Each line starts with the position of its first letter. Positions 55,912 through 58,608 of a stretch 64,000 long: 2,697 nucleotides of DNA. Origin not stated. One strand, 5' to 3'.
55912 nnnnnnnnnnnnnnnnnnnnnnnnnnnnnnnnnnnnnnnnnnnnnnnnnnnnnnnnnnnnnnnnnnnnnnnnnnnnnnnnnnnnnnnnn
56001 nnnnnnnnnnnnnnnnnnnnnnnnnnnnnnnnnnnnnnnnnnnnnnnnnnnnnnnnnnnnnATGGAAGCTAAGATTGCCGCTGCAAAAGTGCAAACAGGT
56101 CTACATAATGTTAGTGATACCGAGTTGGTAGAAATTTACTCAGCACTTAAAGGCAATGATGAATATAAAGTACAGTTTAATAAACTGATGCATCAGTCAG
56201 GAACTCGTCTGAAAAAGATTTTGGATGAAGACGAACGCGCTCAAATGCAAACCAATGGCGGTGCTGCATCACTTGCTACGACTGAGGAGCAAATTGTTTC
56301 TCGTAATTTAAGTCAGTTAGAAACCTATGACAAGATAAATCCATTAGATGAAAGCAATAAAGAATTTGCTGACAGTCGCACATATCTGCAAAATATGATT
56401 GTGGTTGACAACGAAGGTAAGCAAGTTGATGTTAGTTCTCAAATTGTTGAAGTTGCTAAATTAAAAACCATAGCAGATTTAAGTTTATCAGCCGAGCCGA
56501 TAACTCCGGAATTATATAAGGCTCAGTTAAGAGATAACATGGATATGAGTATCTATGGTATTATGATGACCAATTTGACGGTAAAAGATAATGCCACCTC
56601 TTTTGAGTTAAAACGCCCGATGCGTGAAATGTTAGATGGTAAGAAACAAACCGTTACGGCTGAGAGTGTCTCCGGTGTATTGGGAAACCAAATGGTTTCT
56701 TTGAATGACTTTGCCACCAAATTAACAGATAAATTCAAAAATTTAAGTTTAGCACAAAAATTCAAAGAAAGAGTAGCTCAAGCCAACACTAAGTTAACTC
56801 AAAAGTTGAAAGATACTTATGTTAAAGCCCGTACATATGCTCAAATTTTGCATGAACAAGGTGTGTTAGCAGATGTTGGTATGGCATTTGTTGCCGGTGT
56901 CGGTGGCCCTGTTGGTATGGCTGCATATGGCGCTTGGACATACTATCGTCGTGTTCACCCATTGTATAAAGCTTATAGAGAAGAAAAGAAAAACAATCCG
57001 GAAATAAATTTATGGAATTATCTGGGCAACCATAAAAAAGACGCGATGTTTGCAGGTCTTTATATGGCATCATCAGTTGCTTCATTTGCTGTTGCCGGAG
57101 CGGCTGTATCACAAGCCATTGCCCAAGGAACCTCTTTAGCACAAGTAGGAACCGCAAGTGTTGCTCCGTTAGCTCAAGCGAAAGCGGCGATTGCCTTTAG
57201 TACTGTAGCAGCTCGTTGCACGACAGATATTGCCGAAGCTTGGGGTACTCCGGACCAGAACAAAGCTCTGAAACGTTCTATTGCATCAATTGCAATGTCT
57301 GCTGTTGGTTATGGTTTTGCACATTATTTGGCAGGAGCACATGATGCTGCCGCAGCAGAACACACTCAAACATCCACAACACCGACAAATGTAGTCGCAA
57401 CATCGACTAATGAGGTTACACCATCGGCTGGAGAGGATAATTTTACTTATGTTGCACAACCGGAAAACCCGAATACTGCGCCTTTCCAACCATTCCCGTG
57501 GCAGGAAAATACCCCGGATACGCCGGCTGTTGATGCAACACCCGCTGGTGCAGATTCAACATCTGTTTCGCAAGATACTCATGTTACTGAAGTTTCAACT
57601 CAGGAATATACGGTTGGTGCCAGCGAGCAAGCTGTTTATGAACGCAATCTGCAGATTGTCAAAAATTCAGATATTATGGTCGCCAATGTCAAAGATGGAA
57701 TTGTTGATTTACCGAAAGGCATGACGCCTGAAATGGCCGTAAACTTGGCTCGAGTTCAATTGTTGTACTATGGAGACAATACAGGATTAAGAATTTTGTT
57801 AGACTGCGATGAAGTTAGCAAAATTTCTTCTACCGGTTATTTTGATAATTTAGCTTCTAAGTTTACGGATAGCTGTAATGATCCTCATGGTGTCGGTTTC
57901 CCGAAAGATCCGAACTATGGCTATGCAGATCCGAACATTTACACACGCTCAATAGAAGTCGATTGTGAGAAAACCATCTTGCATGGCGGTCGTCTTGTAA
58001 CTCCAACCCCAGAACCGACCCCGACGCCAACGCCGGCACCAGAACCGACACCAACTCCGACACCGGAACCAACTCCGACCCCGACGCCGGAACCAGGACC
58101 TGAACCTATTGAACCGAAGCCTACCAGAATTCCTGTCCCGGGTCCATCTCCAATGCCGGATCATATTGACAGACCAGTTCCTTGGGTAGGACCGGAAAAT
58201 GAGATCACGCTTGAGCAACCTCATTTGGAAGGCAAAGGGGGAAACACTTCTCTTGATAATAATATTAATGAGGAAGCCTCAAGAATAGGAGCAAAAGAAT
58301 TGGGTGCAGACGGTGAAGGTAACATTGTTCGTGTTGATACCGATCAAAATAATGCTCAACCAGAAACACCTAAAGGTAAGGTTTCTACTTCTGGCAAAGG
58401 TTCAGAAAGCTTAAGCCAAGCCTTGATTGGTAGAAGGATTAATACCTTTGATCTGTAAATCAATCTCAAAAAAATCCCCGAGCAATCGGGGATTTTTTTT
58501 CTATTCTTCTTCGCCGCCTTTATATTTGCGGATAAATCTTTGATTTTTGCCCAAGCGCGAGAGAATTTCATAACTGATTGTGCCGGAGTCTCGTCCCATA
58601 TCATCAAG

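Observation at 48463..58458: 10-kb cluster of large, mutually related orphan proteins (candidate effector/toxin island)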

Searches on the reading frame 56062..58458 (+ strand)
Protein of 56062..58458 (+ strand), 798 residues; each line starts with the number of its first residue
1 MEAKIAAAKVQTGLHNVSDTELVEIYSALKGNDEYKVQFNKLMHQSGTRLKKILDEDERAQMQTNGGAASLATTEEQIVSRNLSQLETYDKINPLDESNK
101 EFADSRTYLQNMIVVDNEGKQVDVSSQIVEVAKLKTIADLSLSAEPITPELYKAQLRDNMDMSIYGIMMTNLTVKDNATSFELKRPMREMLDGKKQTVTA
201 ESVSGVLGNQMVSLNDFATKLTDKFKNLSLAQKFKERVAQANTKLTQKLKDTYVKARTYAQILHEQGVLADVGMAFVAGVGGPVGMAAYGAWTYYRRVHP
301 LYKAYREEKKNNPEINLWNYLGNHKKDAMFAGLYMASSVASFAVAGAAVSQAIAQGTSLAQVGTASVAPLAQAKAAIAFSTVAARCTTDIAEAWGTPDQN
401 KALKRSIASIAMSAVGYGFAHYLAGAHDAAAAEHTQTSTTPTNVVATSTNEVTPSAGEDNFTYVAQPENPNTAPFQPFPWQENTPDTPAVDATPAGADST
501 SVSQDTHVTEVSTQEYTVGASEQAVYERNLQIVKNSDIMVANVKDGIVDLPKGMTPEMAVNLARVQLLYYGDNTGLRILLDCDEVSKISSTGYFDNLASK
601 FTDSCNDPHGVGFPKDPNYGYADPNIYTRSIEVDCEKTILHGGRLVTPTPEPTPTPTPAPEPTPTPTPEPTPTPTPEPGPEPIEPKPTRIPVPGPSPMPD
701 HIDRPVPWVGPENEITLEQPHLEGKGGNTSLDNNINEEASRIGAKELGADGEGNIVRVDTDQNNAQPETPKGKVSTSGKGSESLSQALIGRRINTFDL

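Call 3: search_protein_families(library=pfam, proteins=[window:56062-58458:+], max_evalue=1)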
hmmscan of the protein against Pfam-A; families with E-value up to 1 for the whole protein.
window:56062-58458:+ (798 aa): 2 families
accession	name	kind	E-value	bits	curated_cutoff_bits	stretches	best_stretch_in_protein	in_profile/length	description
PF05014.21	Nuc_deoxyrib_tr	-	0.054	14.1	28.8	1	517-547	44-74/117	Nucleoside 2-deoxyribosyltransferase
PF05887.16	Trypan_PARP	-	0.64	10.4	100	1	646-699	59-111/134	Procyclic acidic repetitive protein (PARP)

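Call 4: search_protein_families(library=ncbifam, proteins=[window:56062-58458:+], max_evalue=1)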
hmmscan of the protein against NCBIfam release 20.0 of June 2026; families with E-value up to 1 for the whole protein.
window:56062-58458:+ (798 aa): 1 family
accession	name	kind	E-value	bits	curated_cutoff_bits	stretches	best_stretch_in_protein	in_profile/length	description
NF008084.0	PRK10819.1-5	equivalog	5.5e-05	23.2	315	1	650-716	55-121/249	TonB system transport protein TonB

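Call 18: search_protein_families(library=phrogs, proteins=[window:56062-58458:+], max_evalue=0.1)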
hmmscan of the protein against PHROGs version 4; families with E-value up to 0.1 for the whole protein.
window:56062-58458:+ (798 aa): 2 families
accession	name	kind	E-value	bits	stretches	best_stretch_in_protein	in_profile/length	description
phrog_15511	-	unknown function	0.0034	17.5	1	646-699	212-272/511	-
phrog_22233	-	unknown function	0.056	14.7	0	216-265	10-59/70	-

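Call 19: search_protein_families(library=padloc, proteins=[window:56062-58458:+], max_evalue=0.1)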
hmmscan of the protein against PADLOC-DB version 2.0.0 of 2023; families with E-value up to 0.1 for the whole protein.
window:56062-58458:+ (798 aa): 0 families

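Call 33: find_homologous_proteins(query=window:56062-58458:+, max_evalue=0.001)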
Query window:56062-58458:+ (798 aa): 19 proteins with E <= 0.001 among 8000 candidates.
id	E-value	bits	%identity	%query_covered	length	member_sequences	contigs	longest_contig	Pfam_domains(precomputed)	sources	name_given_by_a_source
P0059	0.0e+0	1750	98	100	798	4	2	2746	-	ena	-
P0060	0.0e+0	1622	91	100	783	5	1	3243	-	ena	-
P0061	0.0e+0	1213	69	100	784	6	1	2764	-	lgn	-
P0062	0.0e+0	1190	71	100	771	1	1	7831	-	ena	-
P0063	0.0e+0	1182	70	100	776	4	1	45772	-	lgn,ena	-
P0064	0.0e+0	1181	70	100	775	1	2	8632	-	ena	-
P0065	0.0e+0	1129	68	100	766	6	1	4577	-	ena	-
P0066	0.0e+0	1112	66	100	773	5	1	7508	-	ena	-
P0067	0.0e+0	1037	62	100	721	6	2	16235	-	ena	-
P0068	2.3e-284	964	58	100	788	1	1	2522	-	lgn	-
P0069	3.0e-260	884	54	100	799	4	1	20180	-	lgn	-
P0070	3.3e-246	838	52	100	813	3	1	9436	-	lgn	-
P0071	1.2e-244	833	53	100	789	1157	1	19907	-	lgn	-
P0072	6.9e-154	533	51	56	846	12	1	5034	-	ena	-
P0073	1.2e-150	522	51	56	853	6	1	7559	-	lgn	-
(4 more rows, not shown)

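Call 47: predict_structure(alignment_id=A5)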
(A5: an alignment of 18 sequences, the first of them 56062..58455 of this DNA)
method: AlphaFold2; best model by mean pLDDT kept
length: 798 residues; sequences in the alignment: 18
mean_pLDDT: 51.4   pTM: 0.35
mean pLDDT of the five models: 51.4, 51.0, 48.3, 46.9, 46.1
residues with pLDDT >= 90: 4; 70-90: 213; 50-70: 140; < 50: 441
segments of 3 or more residues with pLDDT < 50: 61-73, 175-180, 265-291, 325-384, 393-395, 411-532, 602-741, 743-798
pLDDT, mean of each block of 10 residues (from residue 1): 81 80 84 81 82 70 38 63 86 85 84 82 88 86 78 82 68 50 60 77 72 79 76 87 83 62 47 43 43 50 58 62 49 41 33 28 31 39 49 49 50 44 34 27 23 25 24 28 24 24 24 26 40 57 70 64 60 72 63 67 35 32 27 23 26 32 36 35 35 34 33 32 35 45 43 36 34 32 36 32
secondary structure, 60 per line:
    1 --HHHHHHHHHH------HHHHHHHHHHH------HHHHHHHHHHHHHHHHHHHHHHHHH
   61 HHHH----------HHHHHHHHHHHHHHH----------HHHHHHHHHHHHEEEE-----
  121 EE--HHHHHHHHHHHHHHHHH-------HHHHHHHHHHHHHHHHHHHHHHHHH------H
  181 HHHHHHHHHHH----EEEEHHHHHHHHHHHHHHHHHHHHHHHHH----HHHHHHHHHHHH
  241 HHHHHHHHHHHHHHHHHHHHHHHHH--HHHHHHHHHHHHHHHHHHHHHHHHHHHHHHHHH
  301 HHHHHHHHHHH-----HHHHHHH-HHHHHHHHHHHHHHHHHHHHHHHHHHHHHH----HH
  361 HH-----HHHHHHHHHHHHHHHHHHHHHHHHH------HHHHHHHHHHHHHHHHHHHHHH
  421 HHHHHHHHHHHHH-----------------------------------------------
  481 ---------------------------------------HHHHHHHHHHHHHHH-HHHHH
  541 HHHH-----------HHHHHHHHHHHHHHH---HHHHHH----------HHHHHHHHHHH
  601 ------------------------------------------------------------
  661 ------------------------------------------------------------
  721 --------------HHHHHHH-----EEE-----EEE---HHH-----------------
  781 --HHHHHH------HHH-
elements in order (helices of 4 or more, strands of 3 or more residues): H3-12 H19-29 H36-64 H75-89 H100-111 E112-115 H125-141 H149-173 H180-191 E196-199 H200-224 H229-265 H268-311 H317-323 H325-354 H359-362 H368-392 H399-433 H520-534 H536-544 H556-570 H574-579 H590-600 H735-741 E747-749 E755-757 H783-788

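Call 49: fold_search(model_id=the predicted structure, library=pdb)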
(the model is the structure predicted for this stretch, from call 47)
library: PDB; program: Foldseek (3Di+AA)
matches with E <= 10: 331; with E <= 0.001: 0
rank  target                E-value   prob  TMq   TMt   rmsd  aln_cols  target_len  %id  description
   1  8bzy_A                2.3e-01  0.15  0.08  0.13  22.5       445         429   10  Structure of SLC40/ferroportin in complex with vamifeport and synthetic nanobody Sy3 in occluded conformation (released 2023-03-22)
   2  9hdd_A                3.0e-01  0.47  0.12  0.20  16.5       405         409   13  Sla2 C-terminal region (Residues 560-968) (REND and THATCH domains) (released 2025-05-21)
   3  9jrl                  3.6e-01  0.14  0.08  0.13  20.6       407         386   14  outward-open hSLC19A1 + PT523 (released 2025-02-26)
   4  8wlk                  4.2e-01  0.16  0.09  0.16  22.1       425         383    8  Cryo-EM structure of human VMAT2 in presence of Tetrabenazine, determined in an outward-facing conformation (released 2024-06-12)
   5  9jbs                  5.2e-01  0.16  0.09  0.14  19.5       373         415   10  Structure of LAT4 in the apo state (released 2026-03-11)
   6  6w4s_F                5.6e-01  0.20  0.11  0.17  21.3       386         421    9  Structure of apo human ferroportin in lipid nanodisc (released 2020-09-09)
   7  6o3e_A                5.6e-01  0.10  0.08  0.10  27.0       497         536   12  mouse aE-catenin 82-883 (released 2019-11-13)
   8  8if8_C                5.9e-01  0.16  0.11  0.14  21.6       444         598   10  Arabinosyltransferase AftA (released 2023-05-31)
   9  8zko_A                9.2e-01  0.10  0.09  0.14  20.4       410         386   12  CryoEM structure of Thyroid Hormone Transporter MCT8 (released 2025-04-02)
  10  7a0g_AAA              1.0e+00  0.08  0.07  0.13  35.5       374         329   10  Structure of the SmhB pore of the tripartite alpha-pore forming toxin, Smh, from Serratia marcescens. (released 2021-03-31)
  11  9ayb                  1.1e+00  0.09  0.10  0.14  21.7       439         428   12  Structure of Apo Sialin S61A mutant (released 2024-05-29)
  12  9jbh_A                1.2e+00  0.06  0.07  0.13  26.0       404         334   11  Cryo-EM structure of the human LYCHOS PLD homodimer (released 2025-07-16)
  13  6h2f_E                1.3e+00  0.07  0.06  0.12  33.0       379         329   13  Structure of the pre-pore AhlB of the tripartite alpha-pore forming toxin, AHL, from Aeromonas hydrophila. (released 2019-07-10)
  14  7a0g_EEE              1.3e+00  0.07  0.07  0.13  35.7       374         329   10  Structure of the SmhB pore of the tripartite alpha-pore forming toxin, Smh, from Serratia marcescens. (released 2021-03-31)
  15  8oyx_B                1.4e+00  0.23  0.08  0.25  17.3       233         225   15  De novo designed soluble GPCR-like fold GLF_18 (released 2023-10-18)
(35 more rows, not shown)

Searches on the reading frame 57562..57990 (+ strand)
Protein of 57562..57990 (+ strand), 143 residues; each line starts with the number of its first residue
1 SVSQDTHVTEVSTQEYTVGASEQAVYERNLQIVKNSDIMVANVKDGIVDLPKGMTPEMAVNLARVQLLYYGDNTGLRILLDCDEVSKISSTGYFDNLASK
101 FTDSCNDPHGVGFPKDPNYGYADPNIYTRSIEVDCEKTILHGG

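Call 89: search_solved_structures(query=window:57562-57990:+, max_evalue=5)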
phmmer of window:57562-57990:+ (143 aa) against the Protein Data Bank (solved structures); distinct sequences matched with E-value up to 5: 3.
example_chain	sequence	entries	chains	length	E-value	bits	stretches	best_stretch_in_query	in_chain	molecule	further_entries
8uao_A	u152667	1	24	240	0.079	16.3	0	15-62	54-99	DpHF18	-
8ub3_A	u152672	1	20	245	0.13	15.6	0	12-44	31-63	DpHF7 filament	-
8ubg_A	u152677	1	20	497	1.5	12.2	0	17-64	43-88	DpHF19,Green fluorescent protein (Fragment)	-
